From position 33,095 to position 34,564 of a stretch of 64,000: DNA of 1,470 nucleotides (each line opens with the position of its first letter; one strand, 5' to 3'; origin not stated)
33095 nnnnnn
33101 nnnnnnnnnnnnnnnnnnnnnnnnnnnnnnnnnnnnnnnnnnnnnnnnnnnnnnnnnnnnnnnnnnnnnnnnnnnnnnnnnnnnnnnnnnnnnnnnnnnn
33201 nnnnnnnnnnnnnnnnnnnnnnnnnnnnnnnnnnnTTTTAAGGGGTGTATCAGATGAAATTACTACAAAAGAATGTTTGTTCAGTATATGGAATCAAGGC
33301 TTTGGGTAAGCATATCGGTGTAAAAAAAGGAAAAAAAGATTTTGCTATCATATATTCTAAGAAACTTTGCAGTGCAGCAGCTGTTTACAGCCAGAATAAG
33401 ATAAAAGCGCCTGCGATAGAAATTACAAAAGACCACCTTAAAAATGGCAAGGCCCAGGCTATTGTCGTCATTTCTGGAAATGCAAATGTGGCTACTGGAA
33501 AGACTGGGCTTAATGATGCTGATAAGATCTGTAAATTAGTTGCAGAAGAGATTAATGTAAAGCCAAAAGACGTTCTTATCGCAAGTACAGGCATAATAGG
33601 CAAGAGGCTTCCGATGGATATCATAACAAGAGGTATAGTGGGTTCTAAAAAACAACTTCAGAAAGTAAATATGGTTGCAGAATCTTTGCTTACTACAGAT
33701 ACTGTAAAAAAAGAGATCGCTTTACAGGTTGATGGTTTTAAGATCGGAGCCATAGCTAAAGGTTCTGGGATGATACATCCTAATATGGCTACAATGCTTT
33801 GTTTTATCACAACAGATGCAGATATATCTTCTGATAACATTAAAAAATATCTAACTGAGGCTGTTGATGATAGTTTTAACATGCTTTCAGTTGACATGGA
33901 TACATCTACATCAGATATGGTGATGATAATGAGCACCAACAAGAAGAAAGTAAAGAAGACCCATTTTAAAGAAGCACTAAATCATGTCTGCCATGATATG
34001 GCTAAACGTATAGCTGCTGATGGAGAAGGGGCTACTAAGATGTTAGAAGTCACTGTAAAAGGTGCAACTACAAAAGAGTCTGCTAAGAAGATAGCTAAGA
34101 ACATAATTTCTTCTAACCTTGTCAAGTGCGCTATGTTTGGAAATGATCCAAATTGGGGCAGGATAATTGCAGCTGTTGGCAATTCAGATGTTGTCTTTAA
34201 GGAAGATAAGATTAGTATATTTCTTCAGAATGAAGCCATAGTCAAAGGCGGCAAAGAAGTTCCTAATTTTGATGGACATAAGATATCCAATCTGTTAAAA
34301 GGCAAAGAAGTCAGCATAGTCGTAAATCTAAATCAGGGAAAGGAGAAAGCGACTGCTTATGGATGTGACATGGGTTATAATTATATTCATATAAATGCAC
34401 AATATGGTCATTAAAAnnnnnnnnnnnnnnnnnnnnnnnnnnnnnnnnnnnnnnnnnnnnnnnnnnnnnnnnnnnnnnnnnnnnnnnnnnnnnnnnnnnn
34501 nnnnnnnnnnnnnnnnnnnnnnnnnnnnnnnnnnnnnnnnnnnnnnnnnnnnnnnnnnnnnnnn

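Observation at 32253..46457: Conserved ~58-bp operator+TATA module upstream of all three arginine transcription units, with a flipped 14-bp box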

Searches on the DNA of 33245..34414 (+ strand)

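Call 49: search_rna_families(sources=[L091, L105, L008, L094, L085], threshold=evalue, max_evalue=1)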
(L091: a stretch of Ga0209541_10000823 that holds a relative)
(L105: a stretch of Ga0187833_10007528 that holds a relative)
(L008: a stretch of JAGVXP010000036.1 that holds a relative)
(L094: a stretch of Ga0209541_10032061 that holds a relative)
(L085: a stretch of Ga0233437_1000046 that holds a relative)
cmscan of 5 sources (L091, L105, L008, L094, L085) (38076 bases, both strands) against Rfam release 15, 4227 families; matches with E-value up to 1: 2.
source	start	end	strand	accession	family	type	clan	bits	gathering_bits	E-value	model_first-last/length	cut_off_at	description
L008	240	340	+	RF00005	tRNA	Gene; tRNA;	CL00001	44.3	29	2.1e-06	1-71/71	no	tRNA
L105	450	519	-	RF02125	JPX_2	Gene; lncRNA;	-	23.7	48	0.97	1-69/69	no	JPX transcript, XIST activator conserved region 2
